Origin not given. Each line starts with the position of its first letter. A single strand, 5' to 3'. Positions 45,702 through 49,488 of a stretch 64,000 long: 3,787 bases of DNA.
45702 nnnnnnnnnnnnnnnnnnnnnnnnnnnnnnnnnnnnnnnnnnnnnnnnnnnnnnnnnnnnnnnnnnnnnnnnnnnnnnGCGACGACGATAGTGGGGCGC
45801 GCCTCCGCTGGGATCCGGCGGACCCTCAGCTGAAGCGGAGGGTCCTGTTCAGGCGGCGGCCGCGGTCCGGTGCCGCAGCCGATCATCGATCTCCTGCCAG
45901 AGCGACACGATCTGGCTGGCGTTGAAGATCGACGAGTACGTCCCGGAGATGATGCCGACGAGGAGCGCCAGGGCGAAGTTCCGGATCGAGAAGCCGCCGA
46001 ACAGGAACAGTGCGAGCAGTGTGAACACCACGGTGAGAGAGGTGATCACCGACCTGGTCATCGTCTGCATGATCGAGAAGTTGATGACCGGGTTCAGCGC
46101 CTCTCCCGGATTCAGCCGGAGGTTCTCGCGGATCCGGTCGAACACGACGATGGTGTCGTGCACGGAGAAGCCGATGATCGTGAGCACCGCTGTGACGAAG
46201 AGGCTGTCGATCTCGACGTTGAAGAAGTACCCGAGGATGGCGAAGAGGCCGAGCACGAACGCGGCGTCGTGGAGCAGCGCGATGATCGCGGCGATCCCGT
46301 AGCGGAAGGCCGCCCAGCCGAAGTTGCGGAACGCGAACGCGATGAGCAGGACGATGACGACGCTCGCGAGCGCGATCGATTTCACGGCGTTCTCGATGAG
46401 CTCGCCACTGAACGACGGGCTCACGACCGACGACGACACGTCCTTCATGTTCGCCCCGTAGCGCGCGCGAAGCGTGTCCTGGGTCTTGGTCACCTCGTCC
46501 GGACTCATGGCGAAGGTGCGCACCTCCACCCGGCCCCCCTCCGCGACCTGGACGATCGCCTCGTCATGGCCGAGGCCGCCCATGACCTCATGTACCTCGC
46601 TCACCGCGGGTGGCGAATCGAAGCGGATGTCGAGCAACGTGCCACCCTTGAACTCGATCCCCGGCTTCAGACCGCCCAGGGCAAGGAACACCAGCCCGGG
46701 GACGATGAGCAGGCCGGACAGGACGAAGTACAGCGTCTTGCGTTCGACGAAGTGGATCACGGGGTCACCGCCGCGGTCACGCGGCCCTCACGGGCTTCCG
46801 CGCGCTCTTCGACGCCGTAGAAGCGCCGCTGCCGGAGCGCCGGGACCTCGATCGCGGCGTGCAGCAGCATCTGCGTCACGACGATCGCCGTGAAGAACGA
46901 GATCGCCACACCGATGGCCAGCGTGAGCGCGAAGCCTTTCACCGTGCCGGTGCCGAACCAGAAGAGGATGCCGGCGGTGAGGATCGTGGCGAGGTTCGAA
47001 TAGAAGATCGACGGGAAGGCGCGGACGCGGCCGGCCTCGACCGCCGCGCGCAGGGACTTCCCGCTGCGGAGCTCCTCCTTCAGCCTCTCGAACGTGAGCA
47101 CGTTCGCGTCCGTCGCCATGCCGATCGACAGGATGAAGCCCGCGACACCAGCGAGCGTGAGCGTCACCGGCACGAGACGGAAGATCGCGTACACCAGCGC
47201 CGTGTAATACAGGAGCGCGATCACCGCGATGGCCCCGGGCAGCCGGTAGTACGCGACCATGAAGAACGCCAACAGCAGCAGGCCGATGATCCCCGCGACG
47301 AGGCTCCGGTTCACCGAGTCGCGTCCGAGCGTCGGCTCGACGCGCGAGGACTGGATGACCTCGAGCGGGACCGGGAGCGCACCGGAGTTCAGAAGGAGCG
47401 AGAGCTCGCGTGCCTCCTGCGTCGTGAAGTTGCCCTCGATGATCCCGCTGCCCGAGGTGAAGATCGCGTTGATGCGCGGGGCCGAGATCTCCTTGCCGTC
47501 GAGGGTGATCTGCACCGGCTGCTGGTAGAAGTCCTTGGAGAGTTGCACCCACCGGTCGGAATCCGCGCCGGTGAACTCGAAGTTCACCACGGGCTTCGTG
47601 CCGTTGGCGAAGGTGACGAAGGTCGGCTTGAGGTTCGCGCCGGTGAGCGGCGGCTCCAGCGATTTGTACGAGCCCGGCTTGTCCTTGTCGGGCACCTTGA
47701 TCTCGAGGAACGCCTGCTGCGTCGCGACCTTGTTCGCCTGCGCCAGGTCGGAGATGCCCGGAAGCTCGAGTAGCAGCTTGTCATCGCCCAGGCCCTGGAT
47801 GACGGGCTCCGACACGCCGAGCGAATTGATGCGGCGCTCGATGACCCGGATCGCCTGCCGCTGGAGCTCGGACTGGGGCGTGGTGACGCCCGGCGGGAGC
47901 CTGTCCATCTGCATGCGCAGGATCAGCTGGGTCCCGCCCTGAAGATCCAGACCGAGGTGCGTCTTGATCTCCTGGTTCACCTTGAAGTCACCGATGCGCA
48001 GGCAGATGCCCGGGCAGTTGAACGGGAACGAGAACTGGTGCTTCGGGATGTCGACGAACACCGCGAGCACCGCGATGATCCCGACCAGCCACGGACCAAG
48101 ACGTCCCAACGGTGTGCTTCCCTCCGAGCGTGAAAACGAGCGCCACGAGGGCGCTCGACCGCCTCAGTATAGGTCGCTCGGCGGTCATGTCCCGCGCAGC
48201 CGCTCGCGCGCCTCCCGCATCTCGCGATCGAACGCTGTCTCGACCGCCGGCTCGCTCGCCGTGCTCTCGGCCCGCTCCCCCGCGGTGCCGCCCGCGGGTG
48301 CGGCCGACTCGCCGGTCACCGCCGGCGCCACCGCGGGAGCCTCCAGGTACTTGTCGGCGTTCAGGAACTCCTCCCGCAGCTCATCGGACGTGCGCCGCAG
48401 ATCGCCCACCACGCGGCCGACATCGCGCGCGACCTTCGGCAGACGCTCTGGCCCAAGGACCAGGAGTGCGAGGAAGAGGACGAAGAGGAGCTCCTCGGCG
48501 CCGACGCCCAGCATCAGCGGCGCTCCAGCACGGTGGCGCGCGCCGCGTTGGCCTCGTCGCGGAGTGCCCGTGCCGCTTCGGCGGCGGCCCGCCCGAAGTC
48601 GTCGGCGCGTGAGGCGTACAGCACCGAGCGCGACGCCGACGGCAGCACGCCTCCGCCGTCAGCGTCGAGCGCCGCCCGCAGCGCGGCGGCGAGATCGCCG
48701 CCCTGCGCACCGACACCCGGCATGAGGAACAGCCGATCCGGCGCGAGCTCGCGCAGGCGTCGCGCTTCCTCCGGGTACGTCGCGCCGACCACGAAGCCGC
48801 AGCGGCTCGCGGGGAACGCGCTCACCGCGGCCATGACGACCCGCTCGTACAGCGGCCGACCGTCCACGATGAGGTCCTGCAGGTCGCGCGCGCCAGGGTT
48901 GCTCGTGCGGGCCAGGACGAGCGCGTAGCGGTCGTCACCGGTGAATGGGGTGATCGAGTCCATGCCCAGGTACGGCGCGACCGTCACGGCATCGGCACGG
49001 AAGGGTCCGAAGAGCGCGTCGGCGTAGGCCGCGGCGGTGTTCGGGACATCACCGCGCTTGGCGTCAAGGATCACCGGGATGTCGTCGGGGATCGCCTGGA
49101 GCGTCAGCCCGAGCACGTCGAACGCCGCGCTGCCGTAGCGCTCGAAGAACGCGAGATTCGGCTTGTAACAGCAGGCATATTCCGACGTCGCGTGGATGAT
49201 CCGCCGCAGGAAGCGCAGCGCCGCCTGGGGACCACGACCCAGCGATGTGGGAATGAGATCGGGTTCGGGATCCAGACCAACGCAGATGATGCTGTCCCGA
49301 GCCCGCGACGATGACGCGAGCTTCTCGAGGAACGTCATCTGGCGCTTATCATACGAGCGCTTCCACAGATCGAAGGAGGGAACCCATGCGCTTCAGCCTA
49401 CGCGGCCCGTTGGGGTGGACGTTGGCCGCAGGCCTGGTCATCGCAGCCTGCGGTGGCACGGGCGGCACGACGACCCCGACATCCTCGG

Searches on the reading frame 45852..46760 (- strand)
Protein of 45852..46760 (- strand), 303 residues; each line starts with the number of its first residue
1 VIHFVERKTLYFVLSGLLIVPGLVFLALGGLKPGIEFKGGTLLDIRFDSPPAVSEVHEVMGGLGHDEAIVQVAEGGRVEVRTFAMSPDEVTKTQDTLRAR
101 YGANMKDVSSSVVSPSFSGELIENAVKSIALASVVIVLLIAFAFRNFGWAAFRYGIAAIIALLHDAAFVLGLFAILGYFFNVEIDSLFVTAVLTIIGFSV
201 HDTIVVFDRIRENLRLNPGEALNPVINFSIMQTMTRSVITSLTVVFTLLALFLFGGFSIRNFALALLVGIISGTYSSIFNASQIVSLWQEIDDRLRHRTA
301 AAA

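Call 20: search_protein_families(library=pfam, proteins=[window:45852-46760:-], max_evalue=0.00001)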
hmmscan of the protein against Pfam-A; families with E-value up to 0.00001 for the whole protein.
window:45852-46760:- (303 aa): 2 families
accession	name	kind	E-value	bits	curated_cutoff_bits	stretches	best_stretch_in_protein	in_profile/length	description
PF02355.23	SecD_SecF_C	-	6.4e-55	185.9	20.5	1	99-290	7-188/189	Protein export membrane protein SecD/SecF, C-terminal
PF07549.19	Sec_GG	-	4e-06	26.6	20.3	1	26-50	3-27/28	SecD/SecF GG Motif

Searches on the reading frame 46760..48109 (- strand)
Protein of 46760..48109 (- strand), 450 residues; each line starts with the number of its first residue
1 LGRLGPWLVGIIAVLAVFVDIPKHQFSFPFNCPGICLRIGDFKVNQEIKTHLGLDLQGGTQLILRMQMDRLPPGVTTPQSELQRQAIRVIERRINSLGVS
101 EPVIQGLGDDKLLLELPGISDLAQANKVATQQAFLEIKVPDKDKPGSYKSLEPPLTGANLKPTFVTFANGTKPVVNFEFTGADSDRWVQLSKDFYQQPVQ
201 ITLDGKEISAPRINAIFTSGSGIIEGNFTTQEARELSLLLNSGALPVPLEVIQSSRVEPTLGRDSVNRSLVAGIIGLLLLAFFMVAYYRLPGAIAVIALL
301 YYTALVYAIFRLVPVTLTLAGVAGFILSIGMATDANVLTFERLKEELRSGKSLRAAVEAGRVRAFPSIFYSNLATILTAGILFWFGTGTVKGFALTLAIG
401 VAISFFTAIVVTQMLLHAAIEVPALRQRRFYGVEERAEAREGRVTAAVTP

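Call 20: search_protein_families(library=pfam, proteins=[window:46760-48109:-], max_evalue=0.00001)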
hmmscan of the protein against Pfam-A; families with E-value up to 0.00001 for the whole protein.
window:46760-48109:- (450 aa): 3 families
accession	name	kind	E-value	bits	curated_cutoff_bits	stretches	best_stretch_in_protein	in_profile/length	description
PF22599.2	SecDF_P1_head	-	2.4e-22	79.4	27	1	152-247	18-114/114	SecDF, P1 head subdomain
PF21760.3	SecD_1st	-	7.6e-17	61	27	1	84-140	2-58/60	Protein translocase subunit SecDF, P1 domain, N-terminal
PF02355.23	SecD_SecF_C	-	3.4e-13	49.9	20.5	1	250-417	14-184/189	Protein export membrane protein SecD/SecF, C-terminal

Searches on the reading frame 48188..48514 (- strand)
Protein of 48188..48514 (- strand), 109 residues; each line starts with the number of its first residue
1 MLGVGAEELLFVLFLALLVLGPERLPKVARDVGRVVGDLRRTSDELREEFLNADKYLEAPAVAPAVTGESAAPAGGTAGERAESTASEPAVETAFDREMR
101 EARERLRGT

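Call 20: search_protein_families(library=pfam, proteins=[window:48188-48514:-], max_evalue=0.00001)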
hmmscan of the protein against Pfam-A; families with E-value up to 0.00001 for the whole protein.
window:48188-48514:- (109 aa): 1 family
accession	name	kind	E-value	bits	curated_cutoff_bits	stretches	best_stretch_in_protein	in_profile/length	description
PF02416.21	TatA_B_E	-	3.3e-07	29.9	21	1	4-49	1-46/53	mttA/Hcf106 family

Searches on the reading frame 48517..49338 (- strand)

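Call 20: search_protein_families(library=pfam, proteins=[window:48517-49338:-], max_evalue=0.00001)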
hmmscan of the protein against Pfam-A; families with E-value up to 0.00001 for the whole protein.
window:48517-49338:- (274 aa): 1 family
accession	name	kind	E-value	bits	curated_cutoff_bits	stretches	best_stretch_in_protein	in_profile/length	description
PF00215.30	OMPdecase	-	1.2e-25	91.1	27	1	18-243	3-212/221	Orotidine 5'-phosphate decarboxylase / HUMPS family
